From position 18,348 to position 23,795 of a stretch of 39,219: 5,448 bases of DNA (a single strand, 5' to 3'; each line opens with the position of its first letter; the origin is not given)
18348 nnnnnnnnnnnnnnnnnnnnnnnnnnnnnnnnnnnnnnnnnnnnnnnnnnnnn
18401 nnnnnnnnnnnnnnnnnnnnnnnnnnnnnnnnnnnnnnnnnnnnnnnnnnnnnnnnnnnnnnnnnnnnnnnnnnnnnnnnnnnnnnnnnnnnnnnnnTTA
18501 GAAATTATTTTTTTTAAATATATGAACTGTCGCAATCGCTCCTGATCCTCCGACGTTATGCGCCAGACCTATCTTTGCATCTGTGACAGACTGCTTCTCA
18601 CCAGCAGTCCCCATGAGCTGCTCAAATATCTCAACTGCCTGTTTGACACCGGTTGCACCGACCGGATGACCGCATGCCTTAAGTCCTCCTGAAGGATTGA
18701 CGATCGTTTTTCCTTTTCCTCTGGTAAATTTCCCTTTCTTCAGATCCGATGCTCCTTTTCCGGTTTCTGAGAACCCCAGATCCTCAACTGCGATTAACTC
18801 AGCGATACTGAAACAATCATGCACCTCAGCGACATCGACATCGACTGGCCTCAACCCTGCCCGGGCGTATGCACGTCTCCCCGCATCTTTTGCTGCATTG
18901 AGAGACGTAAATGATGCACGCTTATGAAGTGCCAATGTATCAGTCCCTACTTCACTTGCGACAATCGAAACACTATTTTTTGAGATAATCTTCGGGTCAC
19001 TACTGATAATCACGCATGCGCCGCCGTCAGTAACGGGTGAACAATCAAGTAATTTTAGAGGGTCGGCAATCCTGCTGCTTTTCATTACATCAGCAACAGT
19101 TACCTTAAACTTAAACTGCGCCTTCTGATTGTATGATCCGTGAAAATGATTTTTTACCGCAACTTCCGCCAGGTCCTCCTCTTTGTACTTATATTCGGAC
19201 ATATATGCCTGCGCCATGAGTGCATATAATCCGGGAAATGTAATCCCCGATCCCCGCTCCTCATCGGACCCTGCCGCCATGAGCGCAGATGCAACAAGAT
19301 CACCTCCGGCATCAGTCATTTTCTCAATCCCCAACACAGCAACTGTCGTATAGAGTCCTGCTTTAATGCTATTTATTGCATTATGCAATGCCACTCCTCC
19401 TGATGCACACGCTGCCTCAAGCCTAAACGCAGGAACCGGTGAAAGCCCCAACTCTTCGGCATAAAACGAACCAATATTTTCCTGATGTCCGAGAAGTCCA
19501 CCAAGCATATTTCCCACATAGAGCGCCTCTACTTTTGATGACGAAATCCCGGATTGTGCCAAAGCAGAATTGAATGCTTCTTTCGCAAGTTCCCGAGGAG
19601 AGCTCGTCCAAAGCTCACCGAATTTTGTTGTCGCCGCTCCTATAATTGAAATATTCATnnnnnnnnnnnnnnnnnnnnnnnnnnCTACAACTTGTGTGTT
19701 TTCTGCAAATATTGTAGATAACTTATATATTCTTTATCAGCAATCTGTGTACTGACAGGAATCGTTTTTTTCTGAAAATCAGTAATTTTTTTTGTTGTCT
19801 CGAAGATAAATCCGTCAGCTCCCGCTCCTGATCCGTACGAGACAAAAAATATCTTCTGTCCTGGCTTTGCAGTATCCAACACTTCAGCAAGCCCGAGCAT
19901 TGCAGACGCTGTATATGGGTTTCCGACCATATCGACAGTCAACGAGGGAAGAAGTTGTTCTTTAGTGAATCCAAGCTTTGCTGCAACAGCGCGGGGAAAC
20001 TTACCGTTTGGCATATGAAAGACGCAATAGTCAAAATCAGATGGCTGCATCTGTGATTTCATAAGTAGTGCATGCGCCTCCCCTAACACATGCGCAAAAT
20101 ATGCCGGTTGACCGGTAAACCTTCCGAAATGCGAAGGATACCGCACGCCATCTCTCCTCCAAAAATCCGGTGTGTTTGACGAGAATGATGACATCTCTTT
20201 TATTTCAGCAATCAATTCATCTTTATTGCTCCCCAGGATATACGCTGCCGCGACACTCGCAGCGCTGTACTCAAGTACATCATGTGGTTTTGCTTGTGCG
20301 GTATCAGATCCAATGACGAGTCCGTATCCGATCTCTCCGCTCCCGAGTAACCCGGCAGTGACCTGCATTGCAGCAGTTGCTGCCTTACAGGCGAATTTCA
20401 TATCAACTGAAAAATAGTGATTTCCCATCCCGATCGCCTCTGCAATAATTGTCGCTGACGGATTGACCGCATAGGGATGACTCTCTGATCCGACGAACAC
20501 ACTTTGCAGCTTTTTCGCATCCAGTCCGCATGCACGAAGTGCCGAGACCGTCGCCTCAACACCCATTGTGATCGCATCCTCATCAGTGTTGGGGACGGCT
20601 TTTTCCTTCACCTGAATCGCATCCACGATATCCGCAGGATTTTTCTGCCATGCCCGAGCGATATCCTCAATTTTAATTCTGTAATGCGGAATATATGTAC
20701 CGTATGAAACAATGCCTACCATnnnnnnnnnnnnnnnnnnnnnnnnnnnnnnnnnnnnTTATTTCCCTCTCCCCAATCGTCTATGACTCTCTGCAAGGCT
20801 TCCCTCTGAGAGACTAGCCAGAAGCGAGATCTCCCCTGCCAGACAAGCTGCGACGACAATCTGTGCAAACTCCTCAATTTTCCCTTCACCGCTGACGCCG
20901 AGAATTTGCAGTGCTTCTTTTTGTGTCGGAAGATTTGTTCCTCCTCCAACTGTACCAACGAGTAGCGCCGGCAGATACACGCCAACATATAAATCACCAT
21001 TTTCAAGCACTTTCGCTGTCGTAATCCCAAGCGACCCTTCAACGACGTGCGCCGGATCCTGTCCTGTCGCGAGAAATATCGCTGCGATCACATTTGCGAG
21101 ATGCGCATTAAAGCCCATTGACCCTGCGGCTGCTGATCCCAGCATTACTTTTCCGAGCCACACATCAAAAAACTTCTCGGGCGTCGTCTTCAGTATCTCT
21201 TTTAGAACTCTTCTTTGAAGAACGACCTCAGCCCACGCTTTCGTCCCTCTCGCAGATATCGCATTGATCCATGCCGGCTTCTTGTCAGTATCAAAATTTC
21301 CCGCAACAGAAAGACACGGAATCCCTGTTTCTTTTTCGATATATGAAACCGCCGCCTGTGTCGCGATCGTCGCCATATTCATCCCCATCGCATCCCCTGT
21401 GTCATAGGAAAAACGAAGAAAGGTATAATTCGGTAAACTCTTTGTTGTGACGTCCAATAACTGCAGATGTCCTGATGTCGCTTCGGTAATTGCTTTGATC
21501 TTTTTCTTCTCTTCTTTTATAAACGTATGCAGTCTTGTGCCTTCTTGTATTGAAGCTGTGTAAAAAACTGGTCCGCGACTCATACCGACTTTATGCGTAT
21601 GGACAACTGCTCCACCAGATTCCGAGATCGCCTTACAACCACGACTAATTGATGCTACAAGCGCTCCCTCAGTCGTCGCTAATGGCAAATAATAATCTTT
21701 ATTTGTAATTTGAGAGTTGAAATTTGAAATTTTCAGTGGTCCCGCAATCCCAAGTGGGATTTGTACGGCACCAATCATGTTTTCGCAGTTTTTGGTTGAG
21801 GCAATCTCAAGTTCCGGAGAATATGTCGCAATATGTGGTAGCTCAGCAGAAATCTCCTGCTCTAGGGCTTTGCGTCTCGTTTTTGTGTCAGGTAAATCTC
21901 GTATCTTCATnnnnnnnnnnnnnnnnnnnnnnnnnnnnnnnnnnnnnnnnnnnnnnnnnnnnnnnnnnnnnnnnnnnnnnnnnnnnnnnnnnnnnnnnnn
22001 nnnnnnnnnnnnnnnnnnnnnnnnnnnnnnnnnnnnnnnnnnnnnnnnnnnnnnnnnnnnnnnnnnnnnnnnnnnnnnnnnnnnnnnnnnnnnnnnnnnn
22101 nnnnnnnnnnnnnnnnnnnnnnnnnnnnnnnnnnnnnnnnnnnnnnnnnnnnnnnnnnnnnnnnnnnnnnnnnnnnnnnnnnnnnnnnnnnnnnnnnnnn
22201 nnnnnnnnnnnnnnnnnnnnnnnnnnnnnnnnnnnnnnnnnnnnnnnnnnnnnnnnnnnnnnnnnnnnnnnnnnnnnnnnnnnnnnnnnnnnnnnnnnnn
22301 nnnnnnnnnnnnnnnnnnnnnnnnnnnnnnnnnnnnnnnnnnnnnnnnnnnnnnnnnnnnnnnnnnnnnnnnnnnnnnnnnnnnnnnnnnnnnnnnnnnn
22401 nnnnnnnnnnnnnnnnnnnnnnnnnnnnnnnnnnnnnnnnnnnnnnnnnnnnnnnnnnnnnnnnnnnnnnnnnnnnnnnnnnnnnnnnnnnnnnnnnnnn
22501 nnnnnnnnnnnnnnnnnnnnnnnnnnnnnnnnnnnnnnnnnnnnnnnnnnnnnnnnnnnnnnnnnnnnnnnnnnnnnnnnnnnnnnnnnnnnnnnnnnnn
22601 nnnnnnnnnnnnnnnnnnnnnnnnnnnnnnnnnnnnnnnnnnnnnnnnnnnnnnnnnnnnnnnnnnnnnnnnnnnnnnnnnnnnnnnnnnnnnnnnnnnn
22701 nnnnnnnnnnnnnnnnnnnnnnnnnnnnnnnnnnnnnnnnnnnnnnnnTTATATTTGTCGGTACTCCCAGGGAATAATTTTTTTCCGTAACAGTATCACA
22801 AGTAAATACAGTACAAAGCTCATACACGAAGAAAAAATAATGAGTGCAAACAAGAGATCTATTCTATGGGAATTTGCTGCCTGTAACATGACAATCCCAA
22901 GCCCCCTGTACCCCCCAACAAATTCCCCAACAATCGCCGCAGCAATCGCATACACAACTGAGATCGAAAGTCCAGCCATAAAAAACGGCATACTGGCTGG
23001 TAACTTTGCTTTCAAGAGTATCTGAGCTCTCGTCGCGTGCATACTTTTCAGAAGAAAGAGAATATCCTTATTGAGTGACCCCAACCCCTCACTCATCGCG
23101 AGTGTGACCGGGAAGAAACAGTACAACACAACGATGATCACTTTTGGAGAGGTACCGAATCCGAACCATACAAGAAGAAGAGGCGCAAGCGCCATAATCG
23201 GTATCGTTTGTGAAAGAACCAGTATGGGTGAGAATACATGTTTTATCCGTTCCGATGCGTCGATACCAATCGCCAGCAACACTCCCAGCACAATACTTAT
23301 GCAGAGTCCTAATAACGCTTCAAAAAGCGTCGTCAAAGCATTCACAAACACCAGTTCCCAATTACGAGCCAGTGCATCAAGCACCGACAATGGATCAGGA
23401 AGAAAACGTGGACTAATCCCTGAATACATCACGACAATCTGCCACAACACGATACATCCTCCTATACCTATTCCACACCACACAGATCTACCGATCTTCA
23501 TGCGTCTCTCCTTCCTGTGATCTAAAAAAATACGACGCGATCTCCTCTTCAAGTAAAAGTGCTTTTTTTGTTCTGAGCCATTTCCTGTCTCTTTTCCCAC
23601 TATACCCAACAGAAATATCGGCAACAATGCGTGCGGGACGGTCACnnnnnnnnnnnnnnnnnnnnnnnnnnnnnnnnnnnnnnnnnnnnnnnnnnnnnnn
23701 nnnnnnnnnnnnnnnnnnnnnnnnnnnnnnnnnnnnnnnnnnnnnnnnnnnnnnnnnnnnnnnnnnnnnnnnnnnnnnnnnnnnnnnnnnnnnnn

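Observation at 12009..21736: A/T-rich inverted-repeat family confined to the spacers of the mevalonate cluster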

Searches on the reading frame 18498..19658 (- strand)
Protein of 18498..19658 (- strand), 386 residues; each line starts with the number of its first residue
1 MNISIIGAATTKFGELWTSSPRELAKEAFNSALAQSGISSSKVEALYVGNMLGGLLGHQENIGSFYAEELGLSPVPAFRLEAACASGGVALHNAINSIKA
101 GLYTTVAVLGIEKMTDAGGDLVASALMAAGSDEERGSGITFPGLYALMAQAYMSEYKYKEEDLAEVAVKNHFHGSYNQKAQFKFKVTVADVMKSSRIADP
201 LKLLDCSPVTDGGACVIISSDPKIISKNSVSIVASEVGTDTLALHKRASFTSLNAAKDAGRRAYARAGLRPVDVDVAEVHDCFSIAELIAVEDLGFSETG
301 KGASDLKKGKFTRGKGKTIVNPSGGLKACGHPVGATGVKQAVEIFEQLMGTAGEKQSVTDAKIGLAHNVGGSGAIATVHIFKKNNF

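Call 6: search_protein_families(library=pfam, proteins=[window:18498-19658:-])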
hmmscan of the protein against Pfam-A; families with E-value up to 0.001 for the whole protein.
window:18498-19658:- (386 aa): 5 families
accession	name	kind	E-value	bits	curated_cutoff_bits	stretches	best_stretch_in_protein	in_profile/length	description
PF22691.2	Thiolase_C_1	-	2.5e-40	138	28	1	239-382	4-143/144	Thiolase C-terminal domain-like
PF00108.29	Thiolase_N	-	6.9e-28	98.2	26.4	1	4-220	2-258/260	Thiolase, N-terminal domain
PF02803.24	Thiolase_C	-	4.8e-12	46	27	1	259-364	27-112/123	Thiolase, C-terminal domain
PF00109.32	ketoacyl-synt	-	7.4e-05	22.9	20.8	0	76-127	166-217/252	Beta-ketoacyl synthase, N-terminal domain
PF08545.16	ACP_syn_III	-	0.00011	22.5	24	0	80-116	3-39/80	3-Oxoacyl-[acyl-carrier-protein (ACP)] synthase III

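Call 21: find_related_loci(query=window:18498-19658:-, collection=metagenome_contigs, flank=10000)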
Query window:18498-19658:- (386 aa) in metagenome_contigs; peptide patterns used: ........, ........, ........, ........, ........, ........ (x = any residue, [..] = any of these).
600 stretches matched a pattern (row limit reached: there are more); 564 encode a relative of the query (tblastn E <= 1e-3); the best 80 are kept; 80 distinct loci.
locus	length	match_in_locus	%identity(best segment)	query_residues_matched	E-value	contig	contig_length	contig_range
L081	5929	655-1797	66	1-382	7e-172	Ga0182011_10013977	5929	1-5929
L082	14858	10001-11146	66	1-382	3e-169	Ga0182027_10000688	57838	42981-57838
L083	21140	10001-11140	66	1-382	1e-166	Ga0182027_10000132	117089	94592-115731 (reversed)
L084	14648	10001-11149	65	1-383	2e-166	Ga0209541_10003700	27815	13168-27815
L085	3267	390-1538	65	1-383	3e-174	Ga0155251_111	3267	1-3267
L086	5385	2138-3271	62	1-382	4e-155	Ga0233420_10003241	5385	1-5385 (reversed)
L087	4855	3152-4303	61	1-382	2e-153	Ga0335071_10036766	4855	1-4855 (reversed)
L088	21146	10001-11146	58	1-383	9e-149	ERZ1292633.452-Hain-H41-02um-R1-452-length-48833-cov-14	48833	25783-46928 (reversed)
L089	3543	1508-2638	59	1-383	6e-152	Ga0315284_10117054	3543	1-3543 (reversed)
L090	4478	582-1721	59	1-383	1e-147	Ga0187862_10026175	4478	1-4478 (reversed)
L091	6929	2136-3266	60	1-383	4e-144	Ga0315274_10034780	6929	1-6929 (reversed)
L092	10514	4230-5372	60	1-381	8e-144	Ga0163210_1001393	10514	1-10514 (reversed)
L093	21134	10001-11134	58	1-383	1e-143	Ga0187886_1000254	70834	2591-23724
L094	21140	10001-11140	58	1-382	3e-143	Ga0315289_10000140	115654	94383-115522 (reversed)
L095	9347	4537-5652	60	1-383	2e-143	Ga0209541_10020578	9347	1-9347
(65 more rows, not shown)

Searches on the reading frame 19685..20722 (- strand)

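Call 6: search_protein_families(library=pfam, proteins=[window:19685-20722:-])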
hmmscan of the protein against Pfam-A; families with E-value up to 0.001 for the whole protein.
window:19685-20722:- (345 aa): 3 families
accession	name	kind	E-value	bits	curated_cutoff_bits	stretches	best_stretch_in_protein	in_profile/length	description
PF08541.16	ACP_syn_III_C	-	1.1e-11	45.2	26.6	1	220-307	1-88/90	3-Oxoacyl-[acyl-carrier-protein (ACP)] synthase III C terminal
PF08540.16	HMG_CoA_synt_C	-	4e-06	27.1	25.1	1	252-323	139-215/280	Hydroxymethylglutaryl-coenzyme A synthase C terminal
PF08545.16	ACP_syn_III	-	0.00027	21.2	24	1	107-144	2-39/80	3-Oxoacyl-[acyl-carrier-protein (ACP)] synthase III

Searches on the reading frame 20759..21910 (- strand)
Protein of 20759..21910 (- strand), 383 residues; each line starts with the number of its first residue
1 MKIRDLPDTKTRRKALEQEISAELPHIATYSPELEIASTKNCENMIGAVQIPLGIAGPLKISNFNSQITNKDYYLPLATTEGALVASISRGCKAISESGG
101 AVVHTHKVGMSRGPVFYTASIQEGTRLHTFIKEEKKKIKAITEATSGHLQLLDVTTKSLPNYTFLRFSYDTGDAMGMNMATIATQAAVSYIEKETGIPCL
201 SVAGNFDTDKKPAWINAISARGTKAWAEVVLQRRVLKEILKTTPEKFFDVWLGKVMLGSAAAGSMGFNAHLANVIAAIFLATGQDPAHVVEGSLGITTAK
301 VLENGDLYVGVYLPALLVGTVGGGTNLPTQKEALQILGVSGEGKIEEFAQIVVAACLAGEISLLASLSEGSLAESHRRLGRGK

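Call 6: search_protein_families(library=pfam, proteins=[window:20759-21910:-])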
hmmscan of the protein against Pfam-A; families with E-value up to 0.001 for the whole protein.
window:20759-21910:- (383 aa): 1 family
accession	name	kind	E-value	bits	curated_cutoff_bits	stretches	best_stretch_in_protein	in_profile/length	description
PF00368.23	HMG-CoA_red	-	6.5e-119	397.6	27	1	9-381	2-368/368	Hydroxymethylglutaryl-coenzyme A reductase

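Call 9: find_related_loci(query=window:20759-21910:-, collection=genome_contigs, flank=10000)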
Query window:20759-21910:- (383 aa) in genome_contigs; peptide patterns used: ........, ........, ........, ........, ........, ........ (x = any residue, [..] = any of these).
599 stretches matched a pattern (row limit reached: there are more); 580 encode a relative of the query (tblastn E <= 1e-3); the best 80 are kept; 80 distinct loci.
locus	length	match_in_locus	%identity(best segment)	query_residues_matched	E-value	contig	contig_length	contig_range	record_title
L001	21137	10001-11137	80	1-381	0e+0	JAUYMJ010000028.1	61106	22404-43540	MAG: bacterium isolate C24_metabat.bin.81 C24_k141_322478, whole genome shotgun sequence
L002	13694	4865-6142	68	1-383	0e+0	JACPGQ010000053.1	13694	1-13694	MAG: Candidatus Levyibacteriota bacterium isolate NC_groundwater_392_Ag_B-0.1um_43_10 GD18-4_B1_scaffold_1066220, whole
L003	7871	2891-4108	58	1-381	2e-149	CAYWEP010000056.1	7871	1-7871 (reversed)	MAG TPA_asm: uncultured Gammaproteobacteria bacterium isolate SRP269290_co3_1003 genome assembly, contig: NODE_12833_len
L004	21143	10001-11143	58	1-383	8e-145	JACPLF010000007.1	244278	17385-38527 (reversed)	MAG: Candidatus Levyibacteriota bacterium isolate NC_groundwater_514_Ag_S-0.1um_37_12 S35_SO-1_scaffold_285247, whole ge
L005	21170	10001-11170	57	1-383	2e-142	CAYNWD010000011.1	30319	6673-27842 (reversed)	MAG TPA_asm: uncultured Gammaproteobacteria bacterium isolate binchicken_co38_90 genome assembly, contig: NODE_3109_leng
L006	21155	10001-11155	55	1-382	1e-138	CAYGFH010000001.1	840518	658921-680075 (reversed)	MAG TPA_asm: uncultured Gammaproteobacteria bacterium isolate ERP113451_co1_294 genome assembly, contig: NODE_1_length_8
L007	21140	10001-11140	55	1-381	1e-137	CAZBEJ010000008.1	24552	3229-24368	MAG TPA_asm: uncultured Gammaproteobacteria bacterium isolate SRP271791_co2_58 genome assembly, contig: NODE_426_length_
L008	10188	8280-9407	55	2-381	2e-137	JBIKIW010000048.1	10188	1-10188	MAG: Limisphaerales bacterium isolate ME2014-06-16_3300033992_group5_bin170 Rohwer_bin1522_scaffold_4529_c1, whole genom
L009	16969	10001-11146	52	1-383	8e-128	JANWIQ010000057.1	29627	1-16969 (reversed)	MAG: Candidatus Paceibacterota bacterium isolate CRAIB_MAG45 c_000000065522, whole genome shotgun sequence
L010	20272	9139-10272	55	1-383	9e-127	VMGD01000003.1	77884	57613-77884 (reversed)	MAG: Microgenomates group bacterium Gr01-1014_7 G01um10147_scaffold_96, whole genome shotgun sequence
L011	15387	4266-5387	51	3-381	4e-126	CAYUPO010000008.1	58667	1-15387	MAG TPA_asm: uncultured Gammaproteobacteria bacterium isolate SRP286056_co1_297 genome assembly, contig: NODE_489_length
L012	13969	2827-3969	51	1-382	4e-126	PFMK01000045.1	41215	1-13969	MAG: Candidatus Gottesmanbacteria bacterium CG_4_10_14_0_8_um_filter_37_24 CG_4_10_14_0.8_um_filter_scaffold_352_c, whol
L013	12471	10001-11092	54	12-383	8e-126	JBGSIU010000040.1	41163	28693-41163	MAG: Patescibacteria group bacterium isolate JTS-AC14 k141_2237337, whole genome shotgun sequence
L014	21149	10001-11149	52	3-383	8e-123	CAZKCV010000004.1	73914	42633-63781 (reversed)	MAG TPA_asm: uncultured Gammaproteobacteria bacterium isolate binchicken_co251_142 genome assembly, contig: NODE_514_len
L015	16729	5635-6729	54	3-381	3e-122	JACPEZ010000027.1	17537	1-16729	MAG: Candidatus Daviesbacteria bacterium isolate NC_groundwater_348_Ag_B-0.1um_41_18 GD18-4_B1_scaffold_567070, whole ge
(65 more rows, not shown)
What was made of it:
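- Tried and rejected: The genome_contigs and metagenome scans had been used to collect relatives (calls 9, 21).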

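Call 71: search_protein_families(library=pfam, proteins=[L004:2866-3654:+, L004:3775-3993:+, L004:4291-4695:+, L004:4701-5141:+, L004:5144-5752:+, L004:5866-6789:+, L004:6922-7359:+, L004:7359-7793:+, L004:7861-8343:+, L004:770-1156:+])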
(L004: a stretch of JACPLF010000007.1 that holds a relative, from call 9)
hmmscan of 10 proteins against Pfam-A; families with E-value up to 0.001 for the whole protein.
L004:2866-3654:+ (262 aa): 1 family
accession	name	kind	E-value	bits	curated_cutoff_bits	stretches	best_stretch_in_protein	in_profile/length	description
PF00557.29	Peptidase_M24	-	8.6e-41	140.4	23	1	11-225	1-198/208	Metallopeptidase family M24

L004:3775-3993:+ (72 aa): 2 families
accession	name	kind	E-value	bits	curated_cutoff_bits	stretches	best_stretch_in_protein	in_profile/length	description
PF01176.25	eIF-1a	-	2.1e-27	95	30.2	1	8-70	2-64/64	Translation initiation factor 1A / IF-1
PF16745.11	RsgA_N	-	7e-05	22.9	27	1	21-58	11-47/54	RsgA N-terminal domain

L004:4291-4695:+ (134 aa): 1 family
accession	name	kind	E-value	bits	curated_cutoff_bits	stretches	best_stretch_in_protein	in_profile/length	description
PF00416.27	Ribosomal_S13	-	7.3e-28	98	31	1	2-107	1-128/128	Ribosomal protein S13/S18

L004:4701-5141:+ (146 aa): 1 family
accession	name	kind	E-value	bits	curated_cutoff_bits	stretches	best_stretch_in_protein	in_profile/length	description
PF00411.24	Ribosomal_S11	-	6.8e-43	146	25.1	1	36-145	1-110/110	Ribosomal protein S11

L004:5144-5752:+ (202 aa): 2 families
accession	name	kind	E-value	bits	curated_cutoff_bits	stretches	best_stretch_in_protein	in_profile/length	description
PF00163.24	Ribosomal_S4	-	1.4e-21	77.4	23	1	3-94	1-95/95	Ribosomal protein S4/S9 N-terminal domain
PF01479.30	S4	-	3.1e-18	65.7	22.8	1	96-142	2-48/48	S4 domain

L004:5866-6789:+ (307 aa): 3 families
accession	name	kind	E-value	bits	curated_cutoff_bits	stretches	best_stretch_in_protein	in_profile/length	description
PF01000.31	RNA_pol_A_bac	-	3.3e-29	102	33.9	1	53-168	1-119/119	RNA polymerase Rpb3/RpoA insert domain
PF01193.29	RNA_pol_L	-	3.4e-22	78.4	24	1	23-216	1-72/74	RNA polymerase Rpb3/Rpb11 dimerisation domain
PF03118.21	RNA_pol_A_CTD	-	3.2e-16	59.2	23.8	1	244-300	11-67/67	Bacterial RNA polymerase, alpha chain C terminal domain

L004:6922-7359:+ (145 aa): 1 family
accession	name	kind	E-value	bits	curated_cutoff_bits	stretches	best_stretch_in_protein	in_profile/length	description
PF01196.24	Ribosomal_L17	-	4.7e-23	82.3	27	1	20-116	1-97/97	Ribosomal protein L17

L004:7359-7793:+ (144 aa): 1 family
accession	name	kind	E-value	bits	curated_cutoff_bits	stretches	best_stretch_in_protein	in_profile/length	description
PF00572.24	Ribosomal_L13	-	1.3e-45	154.8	23.8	1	15-132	1-118/119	Ribosomal protein L13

L004:7861-8343:+ (160 aa): 1 family
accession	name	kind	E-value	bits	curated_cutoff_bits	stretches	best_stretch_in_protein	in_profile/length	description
PF00380.25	Ribosomal_S9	-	2.8e-29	102.5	22.5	1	29-160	1-121/121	Ribosomal protein S9/S16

L004:770-1156:+ (128 aa): 1 family
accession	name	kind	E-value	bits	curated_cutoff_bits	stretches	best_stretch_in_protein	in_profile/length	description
PF05635.17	23S_rRNA_IVP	-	1.2e-17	64.4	33.8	1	17-114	7-103/106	23S rRNA-intervening sequence protein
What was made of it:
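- The elements are tolerated in essential ribosomal-protein operon junctions (call 71). The same architecture occurs in ribosomal-protein operons (call 71).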

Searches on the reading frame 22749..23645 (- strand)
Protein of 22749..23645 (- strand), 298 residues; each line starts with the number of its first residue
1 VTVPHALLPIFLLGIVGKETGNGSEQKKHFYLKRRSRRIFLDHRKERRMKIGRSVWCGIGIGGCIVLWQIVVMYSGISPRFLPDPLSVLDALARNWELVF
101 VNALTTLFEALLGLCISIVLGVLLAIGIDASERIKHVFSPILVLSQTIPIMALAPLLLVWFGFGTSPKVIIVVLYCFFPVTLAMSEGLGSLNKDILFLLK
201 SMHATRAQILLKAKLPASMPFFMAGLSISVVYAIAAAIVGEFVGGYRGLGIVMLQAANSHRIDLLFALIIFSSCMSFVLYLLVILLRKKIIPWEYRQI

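Call 6: search_protein_families(library=pfam, proteins=[window:22749-23645:-])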
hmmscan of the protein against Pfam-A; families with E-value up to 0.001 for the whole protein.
window:22749-23645:- (298 aa): 1 family
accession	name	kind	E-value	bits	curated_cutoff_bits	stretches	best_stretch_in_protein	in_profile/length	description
PF00528.27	BPD_transp_1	-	8.7e-29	101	26.4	1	118-290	2-182/184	Binding-protein-dependent transport system inner membrane component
